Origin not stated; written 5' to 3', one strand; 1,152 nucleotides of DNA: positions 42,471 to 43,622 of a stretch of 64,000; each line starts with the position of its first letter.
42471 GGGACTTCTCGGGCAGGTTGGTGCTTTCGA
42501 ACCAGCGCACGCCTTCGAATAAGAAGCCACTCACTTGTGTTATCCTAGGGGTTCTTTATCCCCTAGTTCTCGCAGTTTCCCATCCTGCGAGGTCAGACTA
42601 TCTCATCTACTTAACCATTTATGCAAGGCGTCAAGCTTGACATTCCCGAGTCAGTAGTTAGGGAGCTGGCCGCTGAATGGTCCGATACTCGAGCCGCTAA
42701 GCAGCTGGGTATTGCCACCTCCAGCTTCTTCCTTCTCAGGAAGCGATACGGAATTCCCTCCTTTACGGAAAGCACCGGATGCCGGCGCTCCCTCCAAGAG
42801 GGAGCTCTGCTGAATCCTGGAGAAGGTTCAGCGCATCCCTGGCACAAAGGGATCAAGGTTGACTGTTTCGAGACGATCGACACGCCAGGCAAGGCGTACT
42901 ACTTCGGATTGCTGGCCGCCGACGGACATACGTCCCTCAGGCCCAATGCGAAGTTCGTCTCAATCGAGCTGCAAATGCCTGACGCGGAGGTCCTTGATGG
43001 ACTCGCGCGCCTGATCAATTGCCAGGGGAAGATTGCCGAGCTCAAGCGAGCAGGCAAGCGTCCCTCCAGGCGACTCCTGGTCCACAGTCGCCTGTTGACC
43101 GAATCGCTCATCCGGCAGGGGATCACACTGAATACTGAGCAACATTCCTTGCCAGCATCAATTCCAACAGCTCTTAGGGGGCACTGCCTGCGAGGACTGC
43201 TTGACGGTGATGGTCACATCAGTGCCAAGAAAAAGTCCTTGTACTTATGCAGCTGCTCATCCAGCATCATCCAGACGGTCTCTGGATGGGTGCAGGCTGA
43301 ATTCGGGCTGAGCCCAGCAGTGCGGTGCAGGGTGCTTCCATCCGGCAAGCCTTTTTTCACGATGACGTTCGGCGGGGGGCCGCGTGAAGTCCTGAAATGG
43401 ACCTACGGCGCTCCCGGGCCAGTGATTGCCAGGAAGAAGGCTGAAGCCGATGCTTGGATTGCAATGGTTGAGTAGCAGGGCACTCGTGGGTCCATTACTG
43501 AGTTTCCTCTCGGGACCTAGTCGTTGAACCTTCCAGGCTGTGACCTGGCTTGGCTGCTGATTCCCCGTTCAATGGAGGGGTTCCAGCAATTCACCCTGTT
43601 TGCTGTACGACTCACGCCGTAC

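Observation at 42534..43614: Intron 4 carries its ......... endonuclease gene on the strand antisense to the intron and capsid gene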

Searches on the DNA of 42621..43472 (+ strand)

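Call 25: search_rna_families(sources=[L002, L003, L006, L009, L005], threshold=evalue, max_evalue=0.001)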
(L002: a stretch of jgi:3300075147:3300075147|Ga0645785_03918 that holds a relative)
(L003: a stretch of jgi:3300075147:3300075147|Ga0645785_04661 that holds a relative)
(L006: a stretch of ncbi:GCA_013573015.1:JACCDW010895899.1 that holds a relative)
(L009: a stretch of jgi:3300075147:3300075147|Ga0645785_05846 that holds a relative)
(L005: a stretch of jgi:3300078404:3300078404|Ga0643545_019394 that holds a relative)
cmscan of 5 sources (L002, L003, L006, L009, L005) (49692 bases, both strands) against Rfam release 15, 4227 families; matches with E-value up to 0.001: 9.
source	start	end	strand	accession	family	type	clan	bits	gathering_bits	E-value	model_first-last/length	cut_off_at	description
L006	9990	10222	-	RF00028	Intron_gpI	Intron;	-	78.5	50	2.2e-18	1-253/253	no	Group I catalytic intron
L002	7860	8093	-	RF00028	Intron_gpI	Intron;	-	75.4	50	2e-17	1-253/253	no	Group I catalytic intron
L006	7473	8589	-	RF00028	Intron_gpI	Intron;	-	48.7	50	1.9e-09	1-253/253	no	Group I catalytic intron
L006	8783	9710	-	RF00028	Intron_gpI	Intron;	-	39.5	50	1.1e-06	1-253/253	no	Group I catalytic intron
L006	6855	7025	-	RF00028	Intron_gpI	Intron;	-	38.9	50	1.7e-06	5-158/253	no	Group I catalytic intron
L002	6855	6981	-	RF00028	Intron_gpI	Intron;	-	36.1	50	1.2e-05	47-158/253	no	Group I catalytic intron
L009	6855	6981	-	RF00028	Intron_gpI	Intron;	-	35.8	50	1.4e-05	47-158/253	no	Group I catalytic intron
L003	6595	6721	-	RF00028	Intron_gpI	Intron;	-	35.6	50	1.6e-05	47-158/253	no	Group I catalytic intron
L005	3371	3497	-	RF00028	Intron_gpI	Intron;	-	35.6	50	1.6e-05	47-158/253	no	Group I catalytic intron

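Call 80: search_rna_families(sources=[L267, L269, L270, L272, L275, L276, L277, L282, L283, L285, L288, L306], threshold=evalue, max_evalue=0.001)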
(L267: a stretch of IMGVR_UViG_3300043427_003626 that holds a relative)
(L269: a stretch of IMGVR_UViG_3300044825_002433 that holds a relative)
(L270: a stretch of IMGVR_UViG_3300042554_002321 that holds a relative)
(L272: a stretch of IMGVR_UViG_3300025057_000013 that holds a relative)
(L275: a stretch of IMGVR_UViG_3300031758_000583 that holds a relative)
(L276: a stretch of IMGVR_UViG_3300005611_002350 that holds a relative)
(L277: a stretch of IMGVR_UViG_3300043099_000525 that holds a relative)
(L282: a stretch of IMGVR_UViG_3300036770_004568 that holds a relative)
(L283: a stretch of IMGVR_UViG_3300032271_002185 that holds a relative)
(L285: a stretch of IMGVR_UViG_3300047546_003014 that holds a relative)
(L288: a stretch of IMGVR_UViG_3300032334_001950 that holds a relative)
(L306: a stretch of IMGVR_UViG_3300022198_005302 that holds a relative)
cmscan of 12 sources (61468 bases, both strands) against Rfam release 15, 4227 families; matches with E-value up to 0.001: 18.
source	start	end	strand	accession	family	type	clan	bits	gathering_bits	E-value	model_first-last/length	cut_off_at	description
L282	901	1118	-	RF00028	Intron_gpI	Intron;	-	77.1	50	7.6e-18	1-253/253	no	Group I catalytic intron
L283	2010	2245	-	RF00028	Intron_gpI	Intron;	-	72.9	50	1.3e-16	1-253/253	no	Group I catalytic intron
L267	3749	4103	-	RF00028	Intron_gpI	Intron;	-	70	50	9.8e-16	1-253/253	no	Group I catalytic intron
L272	3247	3545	-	RF00028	Intron_gpI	Intron;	-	55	50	3.1e-11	1-253/253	no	Group I catalytic intron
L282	644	882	-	RF00028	Intron_gpI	Intron;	-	54.5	50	4.4e-11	1-253/253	no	Group I catalytic intron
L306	3193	3545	-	RF00028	Intron_gpI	Intron;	-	54.1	50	5.8e-11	1-253/253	no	Group I catalytic intron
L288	3243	3545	-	RF00028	Intron_gpI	Intron;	-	53.6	50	7.8e-11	1-253/253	no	Group I catalytic intron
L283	3243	3545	-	RF00028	Intron_gpI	Intron;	-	52.2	50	2.1e-10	1-253/253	no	Group I catalytic intron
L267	2447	3527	-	RF00028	Intron_gpI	Intron;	-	50.7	50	6e-10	1-253/253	no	Group I catalytic intron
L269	3993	5141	-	RF00028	Intron_gpI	Intron;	-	50.2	50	8.7e-10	1-253/253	no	Group I catalytic intron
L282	3286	3480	-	RF00028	Intron_gpI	Intron;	-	49.2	50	1.7e-09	1-253/253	no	Group I catalytic intron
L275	2431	3536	-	RF00028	Intron_gpI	Intron;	-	45.7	50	1.9e-08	1-253/253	no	Group I catalytic intron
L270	3306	3494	-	RF00028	Intron_gpI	Intron;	-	43.7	50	7.3e-08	50-157/253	no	Group I catalytic intron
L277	2837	3025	-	RF00028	Intron_gpI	Intron;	-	43.7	50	7.2e-08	50-157/253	no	Group I catalytic intron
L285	2458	3567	-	RF00028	Intron_gpI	Intron;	-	43.2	50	1.1e-07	1-253/253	no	Group I catalytic intron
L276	3306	3494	-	RF00028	Intron_gpI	Intron;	-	39.4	50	1.4e-06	50-157/253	no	Group I catalytic intron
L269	3358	3493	-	RF00028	Intron_gpI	Intron;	-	33.2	50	0.0001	47-158/253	no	Group I catalytic intron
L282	2035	2163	-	RF00028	Intron_gpI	Intron;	-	31.3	50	0.00038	53-154/253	no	Group I catalytic intron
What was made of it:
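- Tried and rejected: Only those checked with Rfam (call 80) are used in the argument.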
